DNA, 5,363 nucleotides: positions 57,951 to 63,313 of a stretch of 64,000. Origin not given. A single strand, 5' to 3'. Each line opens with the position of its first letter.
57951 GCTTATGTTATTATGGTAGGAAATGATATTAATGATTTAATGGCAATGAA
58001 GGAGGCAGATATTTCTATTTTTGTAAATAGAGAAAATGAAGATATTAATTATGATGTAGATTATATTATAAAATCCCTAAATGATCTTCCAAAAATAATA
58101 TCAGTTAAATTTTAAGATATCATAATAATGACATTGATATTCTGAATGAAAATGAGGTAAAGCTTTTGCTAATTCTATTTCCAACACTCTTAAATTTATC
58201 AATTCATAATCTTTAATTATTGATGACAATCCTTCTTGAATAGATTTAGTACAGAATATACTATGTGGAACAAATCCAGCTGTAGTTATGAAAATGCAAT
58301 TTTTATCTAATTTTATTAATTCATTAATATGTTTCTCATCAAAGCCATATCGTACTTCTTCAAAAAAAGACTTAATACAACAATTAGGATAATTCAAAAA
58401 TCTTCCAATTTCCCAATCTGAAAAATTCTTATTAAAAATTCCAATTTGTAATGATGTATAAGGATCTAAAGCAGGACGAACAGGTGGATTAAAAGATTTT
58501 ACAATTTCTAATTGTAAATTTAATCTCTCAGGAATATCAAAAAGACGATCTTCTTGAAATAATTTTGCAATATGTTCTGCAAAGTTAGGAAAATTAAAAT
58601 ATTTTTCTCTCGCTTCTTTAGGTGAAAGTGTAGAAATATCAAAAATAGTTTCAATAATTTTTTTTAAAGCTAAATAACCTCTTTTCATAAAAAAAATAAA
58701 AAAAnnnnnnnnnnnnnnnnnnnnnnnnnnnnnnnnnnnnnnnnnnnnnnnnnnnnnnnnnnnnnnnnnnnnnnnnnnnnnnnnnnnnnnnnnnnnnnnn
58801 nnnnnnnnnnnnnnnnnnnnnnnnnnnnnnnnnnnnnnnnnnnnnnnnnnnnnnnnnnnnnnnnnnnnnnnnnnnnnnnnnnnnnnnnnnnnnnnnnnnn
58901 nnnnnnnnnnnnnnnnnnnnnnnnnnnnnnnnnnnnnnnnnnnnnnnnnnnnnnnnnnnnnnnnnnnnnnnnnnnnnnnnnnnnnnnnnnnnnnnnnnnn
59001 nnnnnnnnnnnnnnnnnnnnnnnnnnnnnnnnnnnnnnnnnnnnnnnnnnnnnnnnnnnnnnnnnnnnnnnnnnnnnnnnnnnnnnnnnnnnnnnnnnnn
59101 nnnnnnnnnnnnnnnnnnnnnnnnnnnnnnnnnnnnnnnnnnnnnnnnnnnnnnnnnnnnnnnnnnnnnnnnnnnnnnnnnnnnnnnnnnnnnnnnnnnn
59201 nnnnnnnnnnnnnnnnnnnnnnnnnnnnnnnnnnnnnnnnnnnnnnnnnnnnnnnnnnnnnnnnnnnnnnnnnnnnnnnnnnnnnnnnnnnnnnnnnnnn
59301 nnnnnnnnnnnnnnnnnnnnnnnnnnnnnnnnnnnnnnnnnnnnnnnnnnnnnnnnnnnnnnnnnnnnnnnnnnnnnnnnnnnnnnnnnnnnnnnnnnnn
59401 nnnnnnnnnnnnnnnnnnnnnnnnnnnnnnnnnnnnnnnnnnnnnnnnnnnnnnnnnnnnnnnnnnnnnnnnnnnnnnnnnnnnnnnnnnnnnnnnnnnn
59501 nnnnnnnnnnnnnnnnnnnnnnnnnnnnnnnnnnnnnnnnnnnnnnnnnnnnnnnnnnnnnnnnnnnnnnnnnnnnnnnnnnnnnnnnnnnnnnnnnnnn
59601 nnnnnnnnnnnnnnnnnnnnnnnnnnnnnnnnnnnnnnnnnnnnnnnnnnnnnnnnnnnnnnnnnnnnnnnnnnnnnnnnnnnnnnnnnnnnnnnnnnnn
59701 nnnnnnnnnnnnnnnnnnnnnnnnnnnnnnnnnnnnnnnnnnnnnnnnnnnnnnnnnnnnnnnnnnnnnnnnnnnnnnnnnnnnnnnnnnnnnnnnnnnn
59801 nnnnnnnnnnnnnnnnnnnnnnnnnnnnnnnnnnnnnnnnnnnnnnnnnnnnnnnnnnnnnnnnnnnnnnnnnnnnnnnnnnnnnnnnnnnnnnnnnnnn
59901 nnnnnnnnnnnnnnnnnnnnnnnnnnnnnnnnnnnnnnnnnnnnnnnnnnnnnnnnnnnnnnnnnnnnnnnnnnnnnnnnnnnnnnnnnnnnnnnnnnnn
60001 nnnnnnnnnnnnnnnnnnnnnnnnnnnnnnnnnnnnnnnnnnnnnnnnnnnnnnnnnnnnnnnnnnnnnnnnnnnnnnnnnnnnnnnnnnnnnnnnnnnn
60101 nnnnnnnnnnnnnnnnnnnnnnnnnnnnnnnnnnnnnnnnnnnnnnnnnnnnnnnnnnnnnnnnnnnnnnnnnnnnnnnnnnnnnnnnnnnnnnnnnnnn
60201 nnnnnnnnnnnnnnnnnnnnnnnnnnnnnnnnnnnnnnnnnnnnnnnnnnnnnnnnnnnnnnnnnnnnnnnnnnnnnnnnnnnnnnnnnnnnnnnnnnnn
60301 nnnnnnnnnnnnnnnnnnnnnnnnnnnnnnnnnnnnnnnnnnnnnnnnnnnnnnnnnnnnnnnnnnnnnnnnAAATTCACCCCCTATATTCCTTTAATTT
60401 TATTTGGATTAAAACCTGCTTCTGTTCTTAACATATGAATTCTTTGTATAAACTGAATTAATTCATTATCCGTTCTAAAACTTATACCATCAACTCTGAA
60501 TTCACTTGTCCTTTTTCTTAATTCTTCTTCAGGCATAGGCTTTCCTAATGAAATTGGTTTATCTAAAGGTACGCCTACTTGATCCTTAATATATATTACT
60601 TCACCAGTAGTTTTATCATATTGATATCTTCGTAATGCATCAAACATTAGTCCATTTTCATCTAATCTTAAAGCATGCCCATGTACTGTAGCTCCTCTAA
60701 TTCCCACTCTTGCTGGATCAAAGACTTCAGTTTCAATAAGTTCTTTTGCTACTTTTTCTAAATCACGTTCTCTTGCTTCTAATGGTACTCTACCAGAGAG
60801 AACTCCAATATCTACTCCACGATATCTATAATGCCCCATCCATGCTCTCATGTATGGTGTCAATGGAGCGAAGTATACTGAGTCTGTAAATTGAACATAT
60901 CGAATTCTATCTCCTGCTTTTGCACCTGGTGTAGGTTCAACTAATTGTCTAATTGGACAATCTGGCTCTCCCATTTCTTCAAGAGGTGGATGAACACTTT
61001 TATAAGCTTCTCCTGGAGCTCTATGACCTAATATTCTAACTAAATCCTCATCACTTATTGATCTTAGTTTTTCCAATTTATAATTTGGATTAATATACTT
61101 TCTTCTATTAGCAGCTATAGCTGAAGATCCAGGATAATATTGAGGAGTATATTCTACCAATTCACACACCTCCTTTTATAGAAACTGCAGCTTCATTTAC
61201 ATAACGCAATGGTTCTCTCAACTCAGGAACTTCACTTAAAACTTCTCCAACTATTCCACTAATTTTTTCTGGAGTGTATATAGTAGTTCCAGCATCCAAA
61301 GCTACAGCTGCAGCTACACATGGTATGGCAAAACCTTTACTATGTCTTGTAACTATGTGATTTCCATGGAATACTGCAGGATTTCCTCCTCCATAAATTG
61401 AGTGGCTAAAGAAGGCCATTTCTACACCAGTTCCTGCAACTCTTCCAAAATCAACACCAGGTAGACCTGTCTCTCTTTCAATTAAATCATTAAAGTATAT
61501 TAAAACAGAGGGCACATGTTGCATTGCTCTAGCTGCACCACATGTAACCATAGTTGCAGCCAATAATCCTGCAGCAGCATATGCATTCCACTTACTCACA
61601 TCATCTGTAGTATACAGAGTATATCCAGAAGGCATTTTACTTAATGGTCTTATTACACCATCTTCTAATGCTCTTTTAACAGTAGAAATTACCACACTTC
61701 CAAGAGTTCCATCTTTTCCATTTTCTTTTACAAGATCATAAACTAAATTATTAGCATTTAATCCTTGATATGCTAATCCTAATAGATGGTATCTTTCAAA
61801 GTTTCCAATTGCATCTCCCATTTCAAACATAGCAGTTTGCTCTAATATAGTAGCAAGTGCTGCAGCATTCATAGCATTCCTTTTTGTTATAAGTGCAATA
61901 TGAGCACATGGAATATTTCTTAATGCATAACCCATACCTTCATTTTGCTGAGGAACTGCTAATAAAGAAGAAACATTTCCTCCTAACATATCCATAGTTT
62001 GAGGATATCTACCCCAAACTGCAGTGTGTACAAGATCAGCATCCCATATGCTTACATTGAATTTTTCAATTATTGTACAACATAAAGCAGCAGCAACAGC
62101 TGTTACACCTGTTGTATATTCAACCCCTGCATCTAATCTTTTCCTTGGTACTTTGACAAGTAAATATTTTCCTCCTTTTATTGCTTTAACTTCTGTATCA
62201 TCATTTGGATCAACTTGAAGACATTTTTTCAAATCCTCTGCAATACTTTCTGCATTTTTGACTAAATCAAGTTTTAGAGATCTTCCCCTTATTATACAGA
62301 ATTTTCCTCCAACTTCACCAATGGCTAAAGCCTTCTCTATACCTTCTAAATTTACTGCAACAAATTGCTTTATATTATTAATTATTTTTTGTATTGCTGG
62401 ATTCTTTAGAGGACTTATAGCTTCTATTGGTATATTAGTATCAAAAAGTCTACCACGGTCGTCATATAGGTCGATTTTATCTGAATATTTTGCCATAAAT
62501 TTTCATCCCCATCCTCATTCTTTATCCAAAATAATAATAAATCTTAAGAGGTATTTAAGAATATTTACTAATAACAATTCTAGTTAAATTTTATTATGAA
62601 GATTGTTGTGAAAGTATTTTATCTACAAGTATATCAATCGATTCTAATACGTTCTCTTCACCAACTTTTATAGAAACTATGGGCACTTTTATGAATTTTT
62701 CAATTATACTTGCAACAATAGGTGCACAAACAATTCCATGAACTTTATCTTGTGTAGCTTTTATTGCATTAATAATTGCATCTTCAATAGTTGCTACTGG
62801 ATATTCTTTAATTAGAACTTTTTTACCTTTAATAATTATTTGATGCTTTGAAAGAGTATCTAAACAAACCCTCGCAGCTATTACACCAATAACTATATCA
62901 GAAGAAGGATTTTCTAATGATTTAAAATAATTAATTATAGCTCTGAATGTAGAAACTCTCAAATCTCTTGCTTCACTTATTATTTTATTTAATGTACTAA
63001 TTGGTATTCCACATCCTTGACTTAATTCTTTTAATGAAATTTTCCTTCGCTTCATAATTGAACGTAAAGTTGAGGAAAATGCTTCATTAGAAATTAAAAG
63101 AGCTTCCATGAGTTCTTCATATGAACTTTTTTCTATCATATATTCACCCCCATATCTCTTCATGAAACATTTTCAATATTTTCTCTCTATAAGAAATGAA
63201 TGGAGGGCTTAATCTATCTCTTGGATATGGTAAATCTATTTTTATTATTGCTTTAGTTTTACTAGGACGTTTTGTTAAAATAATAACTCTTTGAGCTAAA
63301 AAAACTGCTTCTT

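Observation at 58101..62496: Compact mcrB-mcrG-mcrA operon lacking mcrD/mcrC, with an extra uncharacterized gene fused onto the 3' end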

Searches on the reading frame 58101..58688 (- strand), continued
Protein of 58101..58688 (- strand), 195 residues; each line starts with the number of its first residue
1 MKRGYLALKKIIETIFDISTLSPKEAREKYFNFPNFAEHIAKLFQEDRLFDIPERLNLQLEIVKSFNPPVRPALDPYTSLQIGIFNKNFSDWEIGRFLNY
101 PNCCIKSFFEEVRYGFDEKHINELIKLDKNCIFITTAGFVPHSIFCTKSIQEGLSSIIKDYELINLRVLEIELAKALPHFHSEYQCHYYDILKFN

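Call 88: find_encoding_contigs(protein=P0081, flank=9000, max_places=2)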
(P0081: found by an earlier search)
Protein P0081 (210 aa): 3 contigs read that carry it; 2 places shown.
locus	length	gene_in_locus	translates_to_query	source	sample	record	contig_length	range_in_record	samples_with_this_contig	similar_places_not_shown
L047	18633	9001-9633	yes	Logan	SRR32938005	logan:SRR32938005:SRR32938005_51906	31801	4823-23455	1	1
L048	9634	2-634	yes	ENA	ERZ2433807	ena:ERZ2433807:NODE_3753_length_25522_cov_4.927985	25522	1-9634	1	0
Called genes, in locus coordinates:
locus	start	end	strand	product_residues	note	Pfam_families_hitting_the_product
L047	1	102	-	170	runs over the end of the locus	PF25087:GMPPB_C (faint), PF25084:LbH_EIF2B (weak), PF00132:Hexapep, PF14602:Hexapep_2 (weak), PF00132:Hexapep (weak)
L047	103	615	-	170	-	PF09897:DUF2124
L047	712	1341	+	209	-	PF22167:PH0730-like_N, PF21715:CggR_N (weak), PF14544:DUF4443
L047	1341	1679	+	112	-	PF22263:DUF6951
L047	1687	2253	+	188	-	PF01381:HTH_3, PF13443:HTH_26 (weak)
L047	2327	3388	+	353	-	PF13379:NMT1_2, PF12974:Phosphonate-bd, PF09084:NMT1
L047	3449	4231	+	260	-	PF00528:BPD_transp_1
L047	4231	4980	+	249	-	PF00005:ABC_tran, PF13304:AAA_21 (faint)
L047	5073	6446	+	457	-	PF02783:MCR_beta_N, PF02241:MCR_beta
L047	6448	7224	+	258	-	PF02240:MCR_gamma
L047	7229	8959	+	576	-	PF02745:MCR_alpha_N, PF02249:MCR_alpha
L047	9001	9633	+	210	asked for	PF04467:DUF483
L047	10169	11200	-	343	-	PF04014:MazE_antitoxin, PF01895:PhoU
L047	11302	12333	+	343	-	PF12849:PBP_like_2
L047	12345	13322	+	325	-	PF00528:BPD_transp_1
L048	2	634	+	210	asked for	PF04467:DUF483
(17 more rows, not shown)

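Call 90: find_encoding_contigs(protein=P0069, flank=8000, max_places=2)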
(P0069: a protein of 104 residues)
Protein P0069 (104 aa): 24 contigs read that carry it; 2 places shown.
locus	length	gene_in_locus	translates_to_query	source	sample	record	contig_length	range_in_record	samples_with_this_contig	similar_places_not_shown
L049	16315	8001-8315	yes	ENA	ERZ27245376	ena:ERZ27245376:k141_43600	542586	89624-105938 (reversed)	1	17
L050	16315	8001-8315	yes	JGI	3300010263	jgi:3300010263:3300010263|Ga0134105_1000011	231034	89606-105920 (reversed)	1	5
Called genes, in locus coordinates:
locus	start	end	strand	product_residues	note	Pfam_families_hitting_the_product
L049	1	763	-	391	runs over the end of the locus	PF00732:GMC_oxred_N, PF00890:FAD_binding_2 (faint), PF01266:DAO (weak), PF01494:FAD_binding_3 (weak), PF07992:Pyr_redox_2 (faint), PF13450:NAD_binding_8 (faint), PF05199:GMC_oxred_C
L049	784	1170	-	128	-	PF09383:NIL, PF12838:Fer4_7 (weak), PF14697:Fer4_21, PF00037:Fer4, PF12797:Fer4_2 (weak), PF12837:Fer4_6 (weak), PF13187:Fer4_9, PF00037:Fer4, +8 more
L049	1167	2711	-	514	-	PF01837:HcyBio, PF00571:CBS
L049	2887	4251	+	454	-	PF01523:PmbA_TldD_1st, PF19290:PmbA_TldD_2nd, PF19289:PmbA_TldD_3rd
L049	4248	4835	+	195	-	PF01871:AMMECR1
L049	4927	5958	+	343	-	PF17835:NOG1_N, PF03193:RsgA_GTPase (faint), PF01926:MMR_HSR1, PF02421:FeoB_N, PF06858:NOG1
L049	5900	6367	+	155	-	PF00011:HSP20, PF17886:ArsA_HSP20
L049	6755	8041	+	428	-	PF09373:PMBR (weak), PF18911:PKD_4, PF00801:PKD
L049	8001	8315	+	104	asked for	PF04467:DUF483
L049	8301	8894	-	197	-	PF09335:VTT_dom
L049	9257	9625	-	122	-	PF13581:HATPase_c_2, PF02518:HATPase_c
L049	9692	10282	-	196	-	PF00989:PAS, PF13188:PAS_8, PF08448:PAS_4 (weak), PF13426:PAS_9, PF07568:HisKA_2 (weak)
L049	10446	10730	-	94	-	-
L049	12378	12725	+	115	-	-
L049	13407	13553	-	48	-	-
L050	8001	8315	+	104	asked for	PF04467:DUF483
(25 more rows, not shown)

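Call 97: search_protein_families(library=pfam, proteins=[L034:5559-5837:-, L041:3177-3455:-, L033:10505-10717:+, L037:3476-3811:-, L041:281-694:-], max_evalue=0.01)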
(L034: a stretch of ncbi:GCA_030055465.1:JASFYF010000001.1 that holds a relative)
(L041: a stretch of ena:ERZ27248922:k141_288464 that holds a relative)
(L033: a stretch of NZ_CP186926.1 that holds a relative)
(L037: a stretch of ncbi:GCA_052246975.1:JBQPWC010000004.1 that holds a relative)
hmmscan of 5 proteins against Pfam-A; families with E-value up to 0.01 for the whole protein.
L034:5559-5837:- (92 aa): 0 families

L041:3177-3455:- (92 aa): 0 families

L033:10505-10717:+ (70 aa): 0 families

L037:3476-3811:- (111 aa): 0 families

L041:281-694:- (137 aa): 0 families

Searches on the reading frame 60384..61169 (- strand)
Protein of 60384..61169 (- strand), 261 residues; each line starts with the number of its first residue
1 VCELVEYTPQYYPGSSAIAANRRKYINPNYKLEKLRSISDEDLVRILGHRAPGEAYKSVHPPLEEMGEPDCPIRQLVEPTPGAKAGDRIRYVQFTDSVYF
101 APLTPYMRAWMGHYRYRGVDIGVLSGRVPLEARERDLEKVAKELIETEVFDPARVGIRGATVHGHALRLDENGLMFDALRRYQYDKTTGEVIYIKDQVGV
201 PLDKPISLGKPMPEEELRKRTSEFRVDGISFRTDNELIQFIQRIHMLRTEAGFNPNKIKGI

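Call 3: search_protein_families(library=pfam, proteins=[window:60384-61169:-], max_evalue=0.01)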
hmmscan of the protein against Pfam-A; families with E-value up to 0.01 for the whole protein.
window:60384-61169:- (261 aa): 1 family
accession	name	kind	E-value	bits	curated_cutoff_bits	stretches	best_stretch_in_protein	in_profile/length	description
PF02240.21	MCR_gamma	-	1.4e-126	421.2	25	1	9-254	1-246/246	Methyl-coenzyme M reductase gamma subunit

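Call 4: search_protein_families(library=ncbifam, proteins=[window:60384-61169:-], max_evalue=0.01)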
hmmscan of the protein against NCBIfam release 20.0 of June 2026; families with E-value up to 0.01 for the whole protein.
window:60384-61169:- (261 aa): 1 family
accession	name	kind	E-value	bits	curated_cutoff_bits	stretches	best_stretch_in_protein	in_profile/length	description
TIGR03259.1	met_CoM_red_gam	equivalog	5.6e-118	392.8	172.1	1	10-253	1-244/244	coenzyme-B sulfoethylthiotransferase subunit gamma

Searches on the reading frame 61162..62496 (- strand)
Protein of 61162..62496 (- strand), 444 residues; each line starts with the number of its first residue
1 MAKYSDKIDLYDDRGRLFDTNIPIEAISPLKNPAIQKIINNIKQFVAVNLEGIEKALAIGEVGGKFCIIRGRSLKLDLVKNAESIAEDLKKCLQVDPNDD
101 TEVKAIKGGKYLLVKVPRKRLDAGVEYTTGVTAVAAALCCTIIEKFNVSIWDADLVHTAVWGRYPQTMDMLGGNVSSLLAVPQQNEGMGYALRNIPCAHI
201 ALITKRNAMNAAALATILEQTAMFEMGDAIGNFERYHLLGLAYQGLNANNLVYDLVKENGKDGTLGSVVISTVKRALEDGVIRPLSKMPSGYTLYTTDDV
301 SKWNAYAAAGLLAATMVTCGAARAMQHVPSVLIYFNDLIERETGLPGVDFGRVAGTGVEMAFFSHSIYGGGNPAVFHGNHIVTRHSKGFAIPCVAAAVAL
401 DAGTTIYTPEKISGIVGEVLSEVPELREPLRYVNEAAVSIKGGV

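Call 3: search_protein_families(library=pfam, proteins=[window:61162-62496:-], max_evalue=0.01)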
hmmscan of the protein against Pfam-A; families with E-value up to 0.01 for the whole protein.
window:61162-62496:- (444 aa): 2 families
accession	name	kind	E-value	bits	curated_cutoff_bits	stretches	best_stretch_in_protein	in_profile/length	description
PF02241.23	MCR_beta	-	1e-127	425.4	25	1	189-437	1-249/249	Methyl-coenzyme M reductase beta subunit, C-terminal domain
PF02783.20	MCR_beta_N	-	2.9e-76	255.6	22.2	1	6-187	1-182/182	Methyl-coenzyme M reductase beta subunit, N-terminal domain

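Call 4: search_protein_families(library=ncbifam, proteins=[window:61162-62496:-], max_evalue=0.01)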
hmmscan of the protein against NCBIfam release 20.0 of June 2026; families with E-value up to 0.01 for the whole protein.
window:61162-62496:- (444 aa): 1 family
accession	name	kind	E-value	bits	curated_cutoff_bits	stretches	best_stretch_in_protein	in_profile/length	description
TIGR03257.1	met_CoM_red_bet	equivalog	1.1e-205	683.5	516.25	1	5-436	1-432/433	coenzyme-B sulfoethylthiotransferase subunit beta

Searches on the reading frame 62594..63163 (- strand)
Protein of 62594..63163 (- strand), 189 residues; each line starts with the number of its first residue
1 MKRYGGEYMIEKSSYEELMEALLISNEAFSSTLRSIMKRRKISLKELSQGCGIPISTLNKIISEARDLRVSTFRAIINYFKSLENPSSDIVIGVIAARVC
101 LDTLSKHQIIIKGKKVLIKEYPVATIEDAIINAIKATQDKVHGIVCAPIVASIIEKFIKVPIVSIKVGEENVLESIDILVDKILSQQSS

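Call 3: search_protein_families(library=pfam, proteins=[window:62594-63163:-], max_evalue=0.01)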
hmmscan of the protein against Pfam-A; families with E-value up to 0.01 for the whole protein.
window:62594-63163:- (189 aa): 6 families
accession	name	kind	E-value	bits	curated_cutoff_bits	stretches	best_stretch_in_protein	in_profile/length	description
PF01381.28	HTH_3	-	3.8e-06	27.3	23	1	33-81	1-49/55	Helix-turn-helix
PF13443.12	HTH_26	-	6.1e-06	26.8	22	1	33-78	2-48/63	Cro/C1-type HTH DNA-binding domain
PF06506.16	PrpR_N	-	0.0024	18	29.1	1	123-176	11-64/167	Propionate catabolism activator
PF13412.12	HTH_24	-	0.0024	17.8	21.9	1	33-64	9-40/48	Winged helix-turn-helix DNA-binding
PF12844.13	HTH_19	-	0.0066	16.8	30.2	0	33-84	4-55/64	Helix-turn-helix domain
PF04967.18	HTH_10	-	0.01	16.1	23.1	0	40-65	22-47/53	HTH DNA binding domain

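Call 4: search_protein_families(library=ncbifam, proteins=[window:62594-63163:-], max_evalue=0.01)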
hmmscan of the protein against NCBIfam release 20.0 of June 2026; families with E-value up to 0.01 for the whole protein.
window:62594-63163:- (189 aa): 0 families
